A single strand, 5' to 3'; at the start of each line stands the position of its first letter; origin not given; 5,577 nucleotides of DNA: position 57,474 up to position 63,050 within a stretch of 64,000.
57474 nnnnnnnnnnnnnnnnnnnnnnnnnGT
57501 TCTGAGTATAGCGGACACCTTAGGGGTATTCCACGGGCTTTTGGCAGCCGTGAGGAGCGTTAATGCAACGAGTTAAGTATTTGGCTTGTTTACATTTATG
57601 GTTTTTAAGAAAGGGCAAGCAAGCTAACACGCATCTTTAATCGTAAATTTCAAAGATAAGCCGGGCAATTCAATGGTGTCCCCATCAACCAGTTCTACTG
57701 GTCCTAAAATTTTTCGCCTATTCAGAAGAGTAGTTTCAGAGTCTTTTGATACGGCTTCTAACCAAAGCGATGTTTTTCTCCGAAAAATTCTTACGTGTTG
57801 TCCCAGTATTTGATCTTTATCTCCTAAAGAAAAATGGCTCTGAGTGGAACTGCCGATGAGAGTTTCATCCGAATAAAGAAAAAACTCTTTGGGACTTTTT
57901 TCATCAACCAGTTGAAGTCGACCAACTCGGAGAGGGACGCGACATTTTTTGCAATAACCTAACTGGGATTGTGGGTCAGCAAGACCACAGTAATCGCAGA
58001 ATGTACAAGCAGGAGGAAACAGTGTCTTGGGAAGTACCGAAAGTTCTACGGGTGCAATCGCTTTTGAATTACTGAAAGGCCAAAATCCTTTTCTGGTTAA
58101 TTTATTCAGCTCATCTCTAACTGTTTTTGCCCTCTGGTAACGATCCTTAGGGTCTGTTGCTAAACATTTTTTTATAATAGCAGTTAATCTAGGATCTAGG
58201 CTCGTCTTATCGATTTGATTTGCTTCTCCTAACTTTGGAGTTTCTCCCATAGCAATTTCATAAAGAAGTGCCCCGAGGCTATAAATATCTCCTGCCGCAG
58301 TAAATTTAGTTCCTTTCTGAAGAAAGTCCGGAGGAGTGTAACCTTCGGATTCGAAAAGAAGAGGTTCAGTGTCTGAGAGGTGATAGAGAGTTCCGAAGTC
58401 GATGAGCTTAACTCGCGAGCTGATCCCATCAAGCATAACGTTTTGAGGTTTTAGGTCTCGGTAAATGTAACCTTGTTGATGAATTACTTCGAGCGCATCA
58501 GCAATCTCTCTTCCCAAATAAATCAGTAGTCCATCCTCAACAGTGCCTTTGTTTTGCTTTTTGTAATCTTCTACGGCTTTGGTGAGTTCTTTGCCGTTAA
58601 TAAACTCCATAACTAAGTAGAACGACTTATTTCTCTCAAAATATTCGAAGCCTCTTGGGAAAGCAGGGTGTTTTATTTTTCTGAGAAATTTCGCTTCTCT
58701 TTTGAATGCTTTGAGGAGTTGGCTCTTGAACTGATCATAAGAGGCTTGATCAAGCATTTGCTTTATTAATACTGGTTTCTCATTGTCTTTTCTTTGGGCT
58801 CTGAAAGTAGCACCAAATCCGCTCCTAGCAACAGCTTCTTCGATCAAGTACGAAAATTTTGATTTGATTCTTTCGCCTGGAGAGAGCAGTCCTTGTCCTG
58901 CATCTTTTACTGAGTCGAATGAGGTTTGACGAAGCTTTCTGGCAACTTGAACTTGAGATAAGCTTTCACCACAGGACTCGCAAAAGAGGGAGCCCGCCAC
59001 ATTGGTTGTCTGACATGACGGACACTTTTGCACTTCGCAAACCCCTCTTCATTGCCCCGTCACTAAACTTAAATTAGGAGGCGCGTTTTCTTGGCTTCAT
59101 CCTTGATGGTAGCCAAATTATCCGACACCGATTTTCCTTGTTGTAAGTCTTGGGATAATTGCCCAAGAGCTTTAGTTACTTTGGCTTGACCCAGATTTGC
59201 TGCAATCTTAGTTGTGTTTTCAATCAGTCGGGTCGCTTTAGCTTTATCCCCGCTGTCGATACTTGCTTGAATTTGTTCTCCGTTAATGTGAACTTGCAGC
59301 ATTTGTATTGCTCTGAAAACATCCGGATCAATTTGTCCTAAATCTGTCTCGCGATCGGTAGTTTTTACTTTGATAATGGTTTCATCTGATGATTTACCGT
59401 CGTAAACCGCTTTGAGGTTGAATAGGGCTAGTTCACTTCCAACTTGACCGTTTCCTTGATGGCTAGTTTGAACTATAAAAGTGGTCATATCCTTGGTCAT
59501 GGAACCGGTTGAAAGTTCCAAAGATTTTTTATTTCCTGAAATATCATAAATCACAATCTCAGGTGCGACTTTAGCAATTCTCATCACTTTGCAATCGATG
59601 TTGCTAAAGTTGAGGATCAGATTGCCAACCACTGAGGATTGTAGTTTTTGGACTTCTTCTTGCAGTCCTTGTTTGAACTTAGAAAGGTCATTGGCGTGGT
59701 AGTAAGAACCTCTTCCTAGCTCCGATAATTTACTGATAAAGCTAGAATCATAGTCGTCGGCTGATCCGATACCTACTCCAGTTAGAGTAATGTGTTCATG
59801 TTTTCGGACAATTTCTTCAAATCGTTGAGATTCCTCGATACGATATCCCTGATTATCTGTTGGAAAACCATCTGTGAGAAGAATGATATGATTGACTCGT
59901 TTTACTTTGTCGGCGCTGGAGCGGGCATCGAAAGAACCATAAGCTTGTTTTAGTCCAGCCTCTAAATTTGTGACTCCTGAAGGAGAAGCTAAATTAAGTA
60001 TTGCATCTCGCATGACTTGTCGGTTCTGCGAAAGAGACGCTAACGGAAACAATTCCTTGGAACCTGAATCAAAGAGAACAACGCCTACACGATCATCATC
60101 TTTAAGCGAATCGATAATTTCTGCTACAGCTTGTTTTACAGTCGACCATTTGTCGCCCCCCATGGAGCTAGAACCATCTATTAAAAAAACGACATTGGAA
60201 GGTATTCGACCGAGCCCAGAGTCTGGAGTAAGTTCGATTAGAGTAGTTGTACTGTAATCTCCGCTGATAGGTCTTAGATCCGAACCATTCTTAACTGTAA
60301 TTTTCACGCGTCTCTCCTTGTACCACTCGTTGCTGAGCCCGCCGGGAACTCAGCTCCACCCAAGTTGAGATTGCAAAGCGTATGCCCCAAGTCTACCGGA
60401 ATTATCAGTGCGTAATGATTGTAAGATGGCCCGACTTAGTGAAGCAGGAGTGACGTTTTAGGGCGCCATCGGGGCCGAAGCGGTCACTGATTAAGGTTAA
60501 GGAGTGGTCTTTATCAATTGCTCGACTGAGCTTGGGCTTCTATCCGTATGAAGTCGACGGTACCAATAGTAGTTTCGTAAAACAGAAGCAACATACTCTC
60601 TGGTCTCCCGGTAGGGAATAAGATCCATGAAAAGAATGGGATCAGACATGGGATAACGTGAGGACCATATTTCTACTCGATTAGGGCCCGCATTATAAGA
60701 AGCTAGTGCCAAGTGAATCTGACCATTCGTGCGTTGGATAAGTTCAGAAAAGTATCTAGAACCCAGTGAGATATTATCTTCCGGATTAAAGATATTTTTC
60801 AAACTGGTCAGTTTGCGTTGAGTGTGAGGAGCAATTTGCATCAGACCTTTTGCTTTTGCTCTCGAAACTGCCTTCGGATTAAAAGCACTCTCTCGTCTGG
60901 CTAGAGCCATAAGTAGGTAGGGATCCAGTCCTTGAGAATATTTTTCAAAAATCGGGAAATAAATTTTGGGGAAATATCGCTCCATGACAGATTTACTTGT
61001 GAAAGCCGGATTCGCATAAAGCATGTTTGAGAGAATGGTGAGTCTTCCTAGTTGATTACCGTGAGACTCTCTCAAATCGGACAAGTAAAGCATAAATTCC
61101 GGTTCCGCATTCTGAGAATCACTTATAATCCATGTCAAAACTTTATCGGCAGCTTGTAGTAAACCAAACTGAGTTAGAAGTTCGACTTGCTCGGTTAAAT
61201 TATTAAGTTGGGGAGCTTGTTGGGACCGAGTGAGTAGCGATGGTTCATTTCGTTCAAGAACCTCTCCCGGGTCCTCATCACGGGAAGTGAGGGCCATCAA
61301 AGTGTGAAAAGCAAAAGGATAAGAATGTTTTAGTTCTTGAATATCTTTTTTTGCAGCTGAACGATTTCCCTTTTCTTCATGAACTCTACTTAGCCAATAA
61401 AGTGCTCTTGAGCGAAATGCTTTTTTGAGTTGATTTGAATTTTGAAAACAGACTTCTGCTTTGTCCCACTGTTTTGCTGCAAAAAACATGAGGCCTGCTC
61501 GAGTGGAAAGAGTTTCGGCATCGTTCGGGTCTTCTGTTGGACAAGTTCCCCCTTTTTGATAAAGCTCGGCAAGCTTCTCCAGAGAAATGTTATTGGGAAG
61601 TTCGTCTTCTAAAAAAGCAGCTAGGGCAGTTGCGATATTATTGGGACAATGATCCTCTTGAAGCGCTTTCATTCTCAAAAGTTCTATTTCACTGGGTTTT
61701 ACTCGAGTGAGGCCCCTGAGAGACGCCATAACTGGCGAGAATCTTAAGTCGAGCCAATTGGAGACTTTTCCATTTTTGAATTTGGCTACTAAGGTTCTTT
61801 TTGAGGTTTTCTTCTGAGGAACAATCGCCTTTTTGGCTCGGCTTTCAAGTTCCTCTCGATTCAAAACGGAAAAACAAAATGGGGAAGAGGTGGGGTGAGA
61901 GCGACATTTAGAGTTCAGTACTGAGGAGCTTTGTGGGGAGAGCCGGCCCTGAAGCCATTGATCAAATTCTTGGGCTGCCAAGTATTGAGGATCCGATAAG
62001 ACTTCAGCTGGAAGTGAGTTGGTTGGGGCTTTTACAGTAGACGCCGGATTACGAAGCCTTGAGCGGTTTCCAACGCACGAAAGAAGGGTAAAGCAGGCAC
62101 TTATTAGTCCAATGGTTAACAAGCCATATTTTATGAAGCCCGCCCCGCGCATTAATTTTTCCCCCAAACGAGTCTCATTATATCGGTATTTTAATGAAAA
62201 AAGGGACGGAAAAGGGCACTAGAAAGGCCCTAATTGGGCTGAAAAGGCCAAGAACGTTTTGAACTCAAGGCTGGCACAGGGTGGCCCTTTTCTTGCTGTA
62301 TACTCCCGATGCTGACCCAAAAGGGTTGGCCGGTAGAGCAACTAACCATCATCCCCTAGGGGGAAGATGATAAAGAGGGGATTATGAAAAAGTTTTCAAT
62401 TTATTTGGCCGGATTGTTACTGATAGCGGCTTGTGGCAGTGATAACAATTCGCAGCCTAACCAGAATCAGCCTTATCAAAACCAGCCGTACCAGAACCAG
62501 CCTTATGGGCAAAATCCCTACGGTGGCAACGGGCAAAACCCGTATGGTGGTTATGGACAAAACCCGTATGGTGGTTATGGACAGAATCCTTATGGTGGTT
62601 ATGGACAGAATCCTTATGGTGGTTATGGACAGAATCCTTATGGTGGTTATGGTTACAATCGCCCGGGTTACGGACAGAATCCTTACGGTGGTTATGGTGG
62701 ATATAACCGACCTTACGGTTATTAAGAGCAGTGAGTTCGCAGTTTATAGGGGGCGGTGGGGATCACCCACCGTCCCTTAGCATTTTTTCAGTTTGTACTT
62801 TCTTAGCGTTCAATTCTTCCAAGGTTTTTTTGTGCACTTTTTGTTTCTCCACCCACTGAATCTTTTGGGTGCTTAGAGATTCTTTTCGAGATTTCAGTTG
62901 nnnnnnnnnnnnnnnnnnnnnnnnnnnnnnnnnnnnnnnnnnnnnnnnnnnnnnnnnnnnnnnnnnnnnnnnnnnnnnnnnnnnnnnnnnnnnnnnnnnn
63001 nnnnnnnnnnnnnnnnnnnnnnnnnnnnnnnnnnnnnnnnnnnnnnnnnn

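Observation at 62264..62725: Tyr/Gly/Pro/Gln tandem-repeat lipoprotein with a putative sigma-54 promoter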

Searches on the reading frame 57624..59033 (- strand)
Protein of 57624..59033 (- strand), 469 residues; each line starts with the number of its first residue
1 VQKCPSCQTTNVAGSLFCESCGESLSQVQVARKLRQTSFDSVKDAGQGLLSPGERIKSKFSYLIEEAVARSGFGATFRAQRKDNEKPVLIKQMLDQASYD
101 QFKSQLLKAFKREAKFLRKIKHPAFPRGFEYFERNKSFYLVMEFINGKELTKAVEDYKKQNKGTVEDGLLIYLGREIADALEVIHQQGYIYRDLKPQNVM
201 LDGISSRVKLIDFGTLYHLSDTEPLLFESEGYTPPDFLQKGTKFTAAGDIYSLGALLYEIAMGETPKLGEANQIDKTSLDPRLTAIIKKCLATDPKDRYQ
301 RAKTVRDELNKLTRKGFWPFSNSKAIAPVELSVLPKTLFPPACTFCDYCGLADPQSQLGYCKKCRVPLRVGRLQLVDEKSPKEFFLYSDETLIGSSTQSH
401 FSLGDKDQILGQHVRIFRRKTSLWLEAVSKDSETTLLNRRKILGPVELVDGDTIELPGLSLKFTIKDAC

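Call 35: search_protein_families(library=ncbifam, proteins=[window:57624-59033:-], max_evalue=0.00001)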
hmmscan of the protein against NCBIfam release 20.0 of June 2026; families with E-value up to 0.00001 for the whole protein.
window:57624-59033:- (469 aa): 15 families
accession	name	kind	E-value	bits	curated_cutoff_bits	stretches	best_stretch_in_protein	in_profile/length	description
NF038150.1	lanthi_synth_IV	equivalog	9.9e-38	130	650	1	61-298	190-426/851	class IV lanthionine synthetase LanL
NF033483.0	PknB_PASTA_kin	equivalog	2.5e-33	116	450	1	62-315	9-271/563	Stk1 family PASTA domain-containing Ser/Thr kinase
NF047741.1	antiphage_MADS6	equivalog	1.6e-31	109.5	460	2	175-315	306-463/612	methylation-associated defense system protein kinase MAD6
NF038151.1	lanthi_synth_III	equivalog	6.5e-24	84.3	575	1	57-266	217-428/833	class III lanthionine synthetase LanKC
NF052427.1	StpK7MSMEG_1200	equivalog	6.5e-19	67.8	900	1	62-307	9-263/601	serine/threonine protein kinase StpK7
NF009651.0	PRK13184.1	equivalog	9.2e-14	50.4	839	1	67-311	9-289/932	serine/threonine-protein kinase PknD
TIGR03903.1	TOMM_kin_cyc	equivalog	1.6e-13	49.4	705.75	1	86-281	4-204/1267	TOMM system kinase/cyclase fusion protein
NF043056.1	T4SS_LegK1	equivalog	9.7e-13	47.5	550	1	114-259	135-282/516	Dot/Icm T4SS effector kinase LegK1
NF058632.1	SerThrKinPrkT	equivalog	3.5e-10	39.4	280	1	134-214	92-163/322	serine/threonine protein kinase PrkT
NF033442.0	BREX_PglW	equivalog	8e-10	37.1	990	1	108-280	553-722/1391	BREX system serine/threonine kinase PglW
NF053615.1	SerThrKinAfsKStmc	equivalog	1.7e-08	33.6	1300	1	172-273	116-218/809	protein serine/threonine kinase AfsK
TIGR03724.2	arch_bud32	equivalog_domain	7.8e-08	32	125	1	111-223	41-138/193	KEOPS complex kinase/ATPase Bud32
NF011460.0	PRK14879.1-1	equivalog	8.3e-07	28.4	199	1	136-223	84-164/232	Kae1-associated kinase Bud32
NF011464.0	PRK14879.1-7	equivalog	1.3e-06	28.4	246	1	111-215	54-148/221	Kae1-associated kinase Bud32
NF011463.0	PRK14879.1-4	equivalog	3.8e-06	26.5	188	1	111-215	66-159/237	Kae1-associated kinase Bud32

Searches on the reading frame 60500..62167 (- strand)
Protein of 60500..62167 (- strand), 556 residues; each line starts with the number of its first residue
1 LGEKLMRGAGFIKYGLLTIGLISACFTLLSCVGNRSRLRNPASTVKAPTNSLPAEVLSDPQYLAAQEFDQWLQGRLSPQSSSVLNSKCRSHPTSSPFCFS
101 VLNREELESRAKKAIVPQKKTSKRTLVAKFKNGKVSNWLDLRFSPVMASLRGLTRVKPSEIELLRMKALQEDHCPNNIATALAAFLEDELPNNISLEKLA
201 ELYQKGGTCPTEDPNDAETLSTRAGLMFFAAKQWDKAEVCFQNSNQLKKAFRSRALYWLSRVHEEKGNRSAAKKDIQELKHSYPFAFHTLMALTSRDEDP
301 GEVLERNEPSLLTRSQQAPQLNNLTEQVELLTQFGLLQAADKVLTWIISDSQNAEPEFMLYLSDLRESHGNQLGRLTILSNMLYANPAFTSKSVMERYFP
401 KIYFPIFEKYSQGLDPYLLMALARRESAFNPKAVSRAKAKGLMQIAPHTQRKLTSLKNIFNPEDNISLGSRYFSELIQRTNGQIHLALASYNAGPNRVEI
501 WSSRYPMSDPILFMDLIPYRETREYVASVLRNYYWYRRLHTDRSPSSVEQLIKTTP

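Call 6: search_protein_families(library=pfam, proteins=[window:60500-62167:-], max_evalue=0.1)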
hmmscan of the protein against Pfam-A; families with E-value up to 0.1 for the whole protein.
window:60500-62167:- (556 aa): 3 families
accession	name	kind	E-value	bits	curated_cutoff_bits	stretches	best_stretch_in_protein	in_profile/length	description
PF01464.25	SLT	-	1.1e-28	99.5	21.3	1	409-504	7-107/117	Transglycosylase SLT domain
PF13174.12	TPR_6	-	0.00024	22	26.3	1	255-284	2-31/33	Tetratricopeptide repeat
PF07719.23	TPR_2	-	0.0037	17.7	27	0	254-279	2-27/34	Tetratricopeptide repeat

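Call 15: find_related_loci(query=window:60500-62167:-, collection=genome_contigs, flank=4000)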
Query window:60500-62167:- (556 aa) in genome_contigs; peptide patterns used: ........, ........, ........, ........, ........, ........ (x = any residue, [..] = any of these).
286 stretches matched a pattern; 230 encode a relative of the query (tblastn E <= 1e-3); the best 80 are kept; 80 distinct loci.
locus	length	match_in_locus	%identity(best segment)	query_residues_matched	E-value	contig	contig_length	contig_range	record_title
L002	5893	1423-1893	37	379-534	2e-15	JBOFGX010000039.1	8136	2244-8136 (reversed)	MAG: Leadbetterella sp. isolate WFFMC_MAG_061 k139_2592480_flag=1_multi=6.0000_len=8136, whole genome shotgun sequence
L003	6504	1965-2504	35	377-556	5e-15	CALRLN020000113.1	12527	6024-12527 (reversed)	MAG: Chitinophaga pinensis isolate JJ-KC21117-112-1-m2-bin61 genome assembly, contig: JJ-ST95-70-C484, whole genome shot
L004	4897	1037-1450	41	402-534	6e-15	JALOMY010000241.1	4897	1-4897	MAG: Cyclobacteriaceae bacterium isolate Prado063 scaffold_32025, whole genome shotgun sequence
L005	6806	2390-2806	40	391-526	1e-14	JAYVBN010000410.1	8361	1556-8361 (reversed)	MAG: Bacteroidia bacterium isolate GL28_UP_metabinner_4 GL28_UP_metabinner_4_409, whole genome shotgun sequence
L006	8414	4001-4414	40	402-534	1e-14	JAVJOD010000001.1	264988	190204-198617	MAG: Cyclobacteriaceae bacterium isolate A1-SPW-14 k141_29621, whole genome shotgun sequence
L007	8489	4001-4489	37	375-534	1e-14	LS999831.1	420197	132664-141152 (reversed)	Cytophagales bacterium Alg240-R148 genome assembly, chromosome: VI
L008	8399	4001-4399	38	402-529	2e-14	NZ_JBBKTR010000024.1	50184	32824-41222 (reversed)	Pontibacter sp. H249 24, whole genome shotgun sequence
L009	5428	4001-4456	36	377-526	4e-14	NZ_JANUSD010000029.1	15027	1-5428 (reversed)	Emticicia fluvialis strain BHSR1 contig29, whole genome shotgun sequence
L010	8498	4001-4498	35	377-540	6e-14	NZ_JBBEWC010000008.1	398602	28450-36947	Emticicia soli strain ZZ-4 Scaffold7_1, whole genome shotgun sequence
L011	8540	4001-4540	34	377-556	6e-14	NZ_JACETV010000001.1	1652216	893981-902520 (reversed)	Emticicia sp. BO119 contig1, whole genome shotgun sequence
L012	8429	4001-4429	37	386-526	8e-14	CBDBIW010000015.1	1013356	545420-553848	MAG: Cyclobacteriaceae bacterium isolate a381c890-cbe3-4d1a-9c37-416a46eb50b5 genome assembly, contig: contig_15, whole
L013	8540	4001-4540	34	377-556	1e-13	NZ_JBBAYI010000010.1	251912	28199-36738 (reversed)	Emticicia sp. 17c Scaffold10_1, whole genome shotgun sequence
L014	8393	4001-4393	42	401-526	1e-13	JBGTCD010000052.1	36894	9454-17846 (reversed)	MAG: Cyclobacteriaceae bacterium isolate JTS-RE111 k141_1716866, whole genome shotgun sequence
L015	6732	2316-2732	37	391-526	1e-13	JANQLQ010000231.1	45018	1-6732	MAG: Fulvivirga sp. isolate PL25a_bin.63 k99_1348218, whole genome shotgun sequence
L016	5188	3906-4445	34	377-556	1e-13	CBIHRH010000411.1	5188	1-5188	MAG TPA_asm: uncultured Emticicia sp. isolate SRR18156189_concoct_30 genome assembly, contig: ERZ27336846.4024, whole ge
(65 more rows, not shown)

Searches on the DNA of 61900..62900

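Call 9: search_rna_families(source=window, start=61900, end=62900, threshold=evalue, max_evalue=1)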
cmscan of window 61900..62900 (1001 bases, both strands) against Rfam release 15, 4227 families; matches with E-value up to 1: 3.
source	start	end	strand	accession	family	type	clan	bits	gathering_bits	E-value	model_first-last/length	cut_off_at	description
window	62546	62567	-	RF01114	TMV_UPD-PK1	Cis-reg;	-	18.7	33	0.9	1-22/22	no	Pseudoknot of upstream pseudoknot domain (UPD) of the 3'UTR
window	62348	62400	-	RF00192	BLV_package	Cis-reg;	-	18.2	70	0.35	1-55/55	no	Bovine leukaemia virus RNA packaging signal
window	62690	62788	+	RF02613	BSR0739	Gene; sRNA;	-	17.3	191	0.56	1-160/160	no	Brucella sRNA 0739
